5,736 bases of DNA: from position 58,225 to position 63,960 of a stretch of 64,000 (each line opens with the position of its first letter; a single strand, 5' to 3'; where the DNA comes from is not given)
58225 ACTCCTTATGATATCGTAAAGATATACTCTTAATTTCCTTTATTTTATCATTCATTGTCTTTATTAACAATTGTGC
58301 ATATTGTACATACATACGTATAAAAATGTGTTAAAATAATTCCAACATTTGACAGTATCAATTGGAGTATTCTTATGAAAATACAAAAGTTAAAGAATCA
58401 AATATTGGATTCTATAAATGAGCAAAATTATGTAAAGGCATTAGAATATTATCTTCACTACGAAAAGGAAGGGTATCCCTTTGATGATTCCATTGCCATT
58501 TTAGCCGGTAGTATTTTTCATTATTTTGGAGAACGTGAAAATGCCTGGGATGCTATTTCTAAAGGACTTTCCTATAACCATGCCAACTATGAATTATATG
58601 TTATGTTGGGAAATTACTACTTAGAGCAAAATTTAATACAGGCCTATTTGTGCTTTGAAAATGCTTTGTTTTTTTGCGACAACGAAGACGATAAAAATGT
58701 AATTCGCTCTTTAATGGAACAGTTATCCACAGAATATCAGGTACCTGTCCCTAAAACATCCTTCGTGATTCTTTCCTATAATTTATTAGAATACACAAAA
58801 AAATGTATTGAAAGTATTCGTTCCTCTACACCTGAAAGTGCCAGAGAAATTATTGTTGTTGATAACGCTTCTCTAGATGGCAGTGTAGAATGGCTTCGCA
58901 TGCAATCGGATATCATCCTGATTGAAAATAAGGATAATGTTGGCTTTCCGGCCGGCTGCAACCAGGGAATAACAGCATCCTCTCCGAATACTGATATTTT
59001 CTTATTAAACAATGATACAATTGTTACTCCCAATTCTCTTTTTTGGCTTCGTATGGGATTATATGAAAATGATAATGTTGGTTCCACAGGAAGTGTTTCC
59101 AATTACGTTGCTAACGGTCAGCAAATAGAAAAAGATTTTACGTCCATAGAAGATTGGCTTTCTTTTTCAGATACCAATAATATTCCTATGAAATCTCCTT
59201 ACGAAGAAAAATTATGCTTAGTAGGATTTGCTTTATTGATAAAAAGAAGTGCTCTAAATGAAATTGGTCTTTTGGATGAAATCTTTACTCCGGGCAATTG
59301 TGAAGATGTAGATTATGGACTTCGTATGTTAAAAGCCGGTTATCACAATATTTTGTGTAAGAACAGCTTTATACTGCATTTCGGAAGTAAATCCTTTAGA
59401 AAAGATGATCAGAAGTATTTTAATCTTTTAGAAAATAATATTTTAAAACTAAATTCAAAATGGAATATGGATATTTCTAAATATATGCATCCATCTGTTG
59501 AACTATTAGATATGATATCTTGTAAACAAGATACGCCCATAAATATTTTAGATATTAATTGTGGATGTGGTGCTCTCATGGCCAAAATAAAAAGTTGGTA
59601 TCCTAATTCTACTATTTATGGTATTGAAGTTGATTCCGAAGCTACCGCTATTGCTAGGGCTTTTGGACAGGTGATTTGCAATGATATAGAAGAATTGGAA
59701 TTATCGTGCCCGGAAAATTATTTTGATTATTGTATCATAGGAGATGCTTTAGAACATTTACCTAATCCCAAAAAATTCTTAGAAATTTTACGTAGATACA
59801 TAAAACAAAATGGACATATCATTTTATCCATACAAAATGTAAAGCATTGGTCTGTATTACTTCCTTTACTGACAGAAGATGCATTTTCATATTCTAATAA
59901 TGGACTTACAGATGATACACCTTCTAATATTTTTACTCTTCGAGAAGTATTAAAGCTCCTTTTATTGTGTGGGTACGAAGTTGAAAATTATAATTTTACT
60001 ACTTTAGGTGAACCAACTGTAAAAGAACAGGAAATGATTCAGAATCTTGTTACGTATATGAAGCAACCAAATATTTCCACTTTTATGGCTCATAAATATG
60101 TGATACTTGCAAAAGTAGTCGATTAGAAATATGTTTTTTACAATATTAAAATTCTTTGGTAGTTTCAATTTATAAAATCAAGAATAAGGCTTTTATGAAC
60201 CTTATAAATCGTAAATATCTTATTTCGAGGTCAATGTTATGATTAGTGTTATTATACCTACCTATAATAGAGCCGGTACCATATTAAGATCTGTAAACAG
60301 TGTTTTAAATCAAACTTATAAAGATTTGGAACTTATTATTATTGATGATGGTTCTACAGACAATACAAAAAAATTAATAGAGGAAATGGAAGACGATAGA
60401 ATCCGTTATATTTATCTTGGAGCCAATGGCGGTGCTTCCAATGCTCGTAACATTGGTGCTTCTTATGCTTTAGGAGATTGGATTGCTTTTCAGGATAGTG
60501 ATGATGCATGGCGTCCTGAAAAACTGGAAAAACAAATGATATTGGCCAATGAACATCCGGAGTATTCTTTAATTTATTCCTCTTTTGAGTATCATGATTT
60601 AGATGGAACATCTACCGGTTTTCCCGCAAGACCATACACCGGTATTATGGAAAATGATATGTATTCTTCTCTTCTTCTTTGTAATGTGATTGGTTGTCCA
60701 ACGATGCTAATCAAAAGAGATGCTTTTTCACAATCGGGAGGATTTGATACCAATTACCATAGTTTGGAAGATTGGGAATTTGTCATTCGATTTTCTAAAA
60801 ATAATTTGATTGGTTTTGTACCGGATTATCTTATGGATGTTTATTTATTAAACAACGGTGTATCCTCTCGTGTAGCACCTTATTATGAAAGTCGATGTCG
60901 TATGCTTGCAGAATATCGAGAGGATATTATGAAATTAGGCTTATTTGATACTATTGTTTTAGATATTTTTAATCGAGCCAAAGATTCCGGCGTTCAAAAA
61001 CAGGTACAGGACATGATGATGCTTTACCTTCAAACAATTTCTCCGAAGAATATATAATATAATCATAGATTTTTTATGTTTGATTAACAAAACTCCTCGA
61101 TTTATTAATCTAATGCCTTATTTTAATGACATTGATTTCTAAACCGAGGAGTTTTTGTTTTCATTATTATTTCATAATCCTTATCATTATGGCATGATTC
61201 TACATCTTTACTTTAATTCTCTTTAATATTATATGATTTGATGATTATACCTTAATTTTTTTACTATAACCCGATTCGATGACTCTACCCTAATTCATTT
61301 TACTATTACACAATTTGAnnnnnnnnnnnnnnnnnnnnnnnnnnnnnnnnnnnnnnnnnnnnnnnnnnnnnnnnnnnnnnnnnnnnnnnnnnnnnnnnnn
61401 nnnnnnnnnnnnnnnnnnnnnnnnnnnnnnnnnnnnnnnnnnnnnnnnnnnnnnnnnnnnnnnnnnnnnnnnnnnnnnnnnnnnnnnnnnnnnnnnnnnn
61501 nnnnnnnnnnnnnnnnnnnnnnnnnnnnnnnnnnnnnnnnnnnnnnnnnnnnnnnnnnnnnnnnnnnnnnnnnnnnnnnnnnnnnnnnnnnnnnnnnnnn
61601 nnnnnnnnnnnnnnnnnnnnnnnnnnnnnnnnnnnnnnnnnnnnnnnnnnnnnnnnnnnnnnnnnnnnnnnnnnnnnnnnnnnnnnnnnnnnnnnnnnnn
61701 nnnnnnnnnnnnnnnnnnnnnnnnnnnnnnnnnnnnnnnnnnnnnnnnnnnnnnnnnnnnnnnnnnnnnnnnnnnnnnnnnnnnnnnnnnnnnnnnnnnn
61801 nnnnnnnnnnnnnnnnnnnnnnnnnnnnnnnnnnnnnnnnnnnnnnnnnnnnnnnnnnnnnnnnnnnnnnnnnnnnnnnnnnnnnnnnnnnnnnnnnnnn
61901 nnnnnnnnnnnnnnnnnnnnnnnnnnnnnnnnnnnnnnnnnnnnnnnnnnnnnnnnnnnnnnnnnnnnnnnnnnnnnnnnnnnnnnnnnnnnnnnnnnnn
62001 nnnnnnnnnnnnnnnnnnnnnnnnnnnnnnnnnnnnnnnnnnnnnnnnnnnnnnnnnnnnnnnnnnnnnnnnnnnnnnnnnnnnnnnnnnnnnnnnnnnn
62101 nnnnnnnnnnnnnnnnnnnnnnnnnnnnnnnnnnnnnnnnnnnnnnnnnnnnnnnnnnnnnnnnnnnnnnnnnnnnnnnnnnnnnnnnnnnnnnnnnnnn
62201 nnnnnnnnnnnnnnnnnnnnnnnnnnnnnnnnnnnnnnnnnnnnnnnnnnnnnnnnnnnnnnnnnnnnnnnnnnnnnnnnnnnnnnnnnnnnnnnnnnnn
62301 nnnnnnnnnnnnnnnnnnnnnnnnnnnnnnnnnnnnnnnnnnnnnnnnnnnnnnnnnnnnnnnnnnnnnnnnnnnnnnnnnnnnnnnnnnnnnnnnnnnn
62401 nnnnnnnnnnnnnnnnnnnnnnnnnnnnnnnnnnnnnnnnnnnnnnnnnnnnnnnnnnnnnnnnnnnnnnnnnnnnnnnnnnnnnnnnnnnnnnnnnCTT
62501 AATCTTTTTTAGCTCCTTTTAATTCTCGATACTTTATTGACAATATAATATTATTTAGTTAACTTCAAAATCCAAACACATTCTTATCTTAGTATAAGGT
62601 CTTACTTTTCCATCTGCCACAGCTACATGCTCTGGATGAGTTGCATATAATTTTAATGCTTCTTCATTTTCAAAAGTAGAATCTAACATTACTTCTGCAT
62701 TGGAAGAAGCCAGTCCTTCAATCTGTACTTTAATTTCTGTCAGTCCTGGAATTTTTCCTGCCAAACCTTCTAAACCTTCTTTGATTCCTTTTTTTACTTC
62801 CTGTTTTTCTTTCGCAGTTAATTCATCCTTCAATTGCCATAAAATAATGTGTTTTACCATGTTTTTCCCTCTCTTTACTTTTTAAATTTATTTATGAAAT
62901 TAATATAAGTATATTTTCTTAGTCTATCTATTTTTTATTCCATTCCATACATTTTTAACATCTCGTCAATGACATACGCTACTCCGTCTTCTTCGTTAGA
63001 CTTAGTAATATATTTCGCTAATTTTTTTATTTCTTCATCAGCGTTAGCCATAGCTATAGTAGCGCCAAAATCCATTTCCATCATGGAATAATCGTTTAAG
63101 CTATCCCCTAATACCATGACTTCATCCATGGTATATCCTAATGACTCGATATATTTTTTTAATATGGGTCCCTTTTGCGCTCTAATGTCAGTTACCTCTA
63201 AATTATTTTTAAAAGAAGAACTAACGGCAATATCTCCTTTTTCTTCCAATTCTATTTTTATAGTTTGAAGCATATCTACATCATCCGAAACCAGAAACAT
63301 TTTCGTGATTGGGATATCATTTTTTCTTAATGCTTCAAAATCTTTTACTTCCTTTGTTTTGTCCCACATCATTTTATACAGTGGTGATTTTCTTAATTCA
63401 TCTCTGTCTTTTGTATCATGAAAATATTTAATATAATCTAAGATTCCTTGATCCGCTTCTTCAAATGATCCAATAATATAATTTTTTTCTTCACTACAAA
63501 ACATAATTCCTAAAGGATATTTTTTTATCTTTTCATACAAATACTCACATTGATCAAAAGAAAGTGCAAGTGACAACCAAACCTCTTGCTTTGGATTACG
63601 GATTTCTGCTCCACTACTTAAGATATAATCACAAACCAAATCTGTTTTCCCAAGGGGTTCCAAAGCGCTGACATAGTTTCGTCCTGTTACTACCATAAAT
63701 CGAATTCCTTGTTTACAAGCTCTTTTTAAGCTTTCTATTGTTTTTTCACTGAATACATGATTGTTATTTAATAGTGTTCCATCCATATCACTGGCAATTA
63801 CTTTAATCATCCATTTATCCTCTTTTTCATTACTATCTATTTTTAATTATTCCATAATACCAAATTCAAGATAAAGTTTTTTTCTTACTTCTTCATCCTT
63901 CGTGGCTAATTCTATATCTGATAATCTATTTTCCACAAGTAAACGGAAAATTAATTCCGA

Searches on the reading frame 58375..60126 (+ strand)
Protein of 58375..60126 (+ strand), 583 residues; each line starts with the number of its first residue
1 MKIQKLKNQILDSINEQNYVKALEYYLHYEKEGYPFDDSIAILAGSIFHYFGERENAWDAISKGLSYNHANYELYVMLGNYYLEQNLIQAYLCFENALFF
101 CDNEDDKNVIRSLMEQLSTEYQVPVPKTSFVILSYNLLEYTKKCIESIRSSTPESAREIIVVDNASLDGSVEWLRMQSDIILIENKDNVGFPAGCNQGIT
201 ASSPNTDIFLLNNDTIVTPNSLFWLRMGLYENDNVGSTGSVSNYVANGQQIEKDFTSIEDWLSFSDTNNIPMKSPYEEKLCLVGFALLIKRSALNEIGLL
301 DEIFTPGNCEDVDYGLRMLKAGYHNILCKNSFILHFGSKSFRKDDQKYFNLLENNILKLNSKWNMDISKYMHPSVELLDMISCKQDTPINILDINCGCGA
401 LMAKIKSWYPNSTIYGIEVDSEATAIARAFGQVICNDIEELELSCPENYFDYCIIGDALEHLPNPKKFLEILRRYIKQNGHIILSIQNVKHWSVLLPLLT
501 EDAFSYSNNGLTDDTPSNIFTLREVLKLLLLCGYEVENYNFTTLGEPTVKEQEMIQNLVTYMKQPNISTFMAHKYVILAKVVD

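Call 17: search_protein_families(library=pfam, proteins=[window:58375-60126:+])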
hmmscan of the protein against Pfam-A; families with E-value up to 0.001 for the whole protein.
window:58375-60126:+ (583 aa): 8 families
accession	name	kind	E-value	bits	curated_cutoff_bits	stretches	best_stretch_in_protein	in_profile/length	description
PF00535.33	Glycos_transf_2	-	7.1e-15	55.8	23.3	1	129-297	1-167/168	Glycosyl transferase family 2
PF08241.18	Methyltransf_11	-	5e-12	46.7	21.2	1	392-484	1-95/95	Methyltransferase domain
PF13489.12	Methyltransf_23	-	2.9e-11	43.8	27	1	380-491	15-123/164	Methyltransferase domain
PF08242.18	Methyltransf_12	-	2.1e-10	41.6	30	1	392-482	1-98/98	Methyltransferase domain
PF13649.12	Methyltransf_25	-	3.4e-10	40.9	27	1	391-480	1-97/97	Methyltransferase domain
PF13847.12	Methyltransf_31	-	4.3e-09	36.6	27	1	390-488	6-113/145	Methyltransferase domain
PF07021.18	MetW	-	8.2e-09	35.8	21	1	390-502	16-125/193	Methionine biosynthesis protein MetW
PF13641.12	Glyco_tranf_2_3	-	6.5e-05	23.5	27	1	126-341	1-217/230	Glycosyltransferase like family 2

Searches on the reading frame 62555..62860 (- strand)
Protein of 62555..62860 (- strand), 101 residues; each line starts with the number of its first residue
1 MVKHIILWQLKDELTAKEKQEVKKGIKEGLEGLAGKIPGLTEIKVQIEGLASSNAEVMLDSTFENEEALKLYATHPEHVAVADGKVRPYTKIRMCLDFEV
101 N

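Call 28: search_protein_families(library=pfam, proteins=[window:62555-62860:-])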
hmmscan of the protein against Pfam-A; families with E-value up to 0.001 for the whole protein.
window:62555-62860:- (101 aa): 1 family
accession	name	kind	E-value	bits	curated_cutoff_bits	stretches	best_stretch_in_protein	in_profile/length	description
PF07876.18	Dabb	-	1.2e-21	77.7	25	1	2-100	1-96/96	Stress responsive A/B Barrel Domain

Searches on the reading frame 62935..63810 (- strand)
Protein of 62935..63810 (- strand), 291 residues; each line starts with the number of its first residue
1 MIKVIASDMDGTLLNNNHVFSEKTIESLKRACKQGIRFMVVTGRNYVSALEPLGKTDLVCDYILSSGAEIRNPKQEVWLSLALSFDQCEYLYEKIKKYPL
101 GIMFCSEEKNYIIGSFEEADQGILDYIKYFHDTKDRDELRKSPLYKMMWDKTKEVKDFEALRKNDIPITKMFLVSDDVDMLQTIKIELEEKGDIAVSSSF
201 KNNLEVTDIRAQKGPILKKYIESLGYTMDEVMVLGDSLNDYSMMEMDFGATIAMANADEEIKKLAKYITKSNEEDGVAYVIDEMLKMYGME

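Call 28: search_protein_families(library=pfam, proteins=[window:62935-63810:-])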
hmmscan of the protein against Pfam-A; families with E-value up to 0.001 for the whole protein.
window:62935-63810:- (291 aa): 3 families
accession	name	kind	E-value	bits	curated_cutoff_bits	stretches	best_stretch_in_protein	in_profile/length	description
PF08282.18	Hydrolase_3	-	7.1e-55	186.9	20.9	1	5-281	1-255/255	haloacid dehalogenase-like hydrolase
PF05116.19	S6PP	-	2.2e-13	50.8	20.3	2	180-266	131-216/247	Sucrose-6F-phosphate phosphohydrolase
PF00702.32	Hydrolase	-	8.9e-09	36.4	26.4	1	2-244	1-187/191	haloacid dehalogenase-like hydrolase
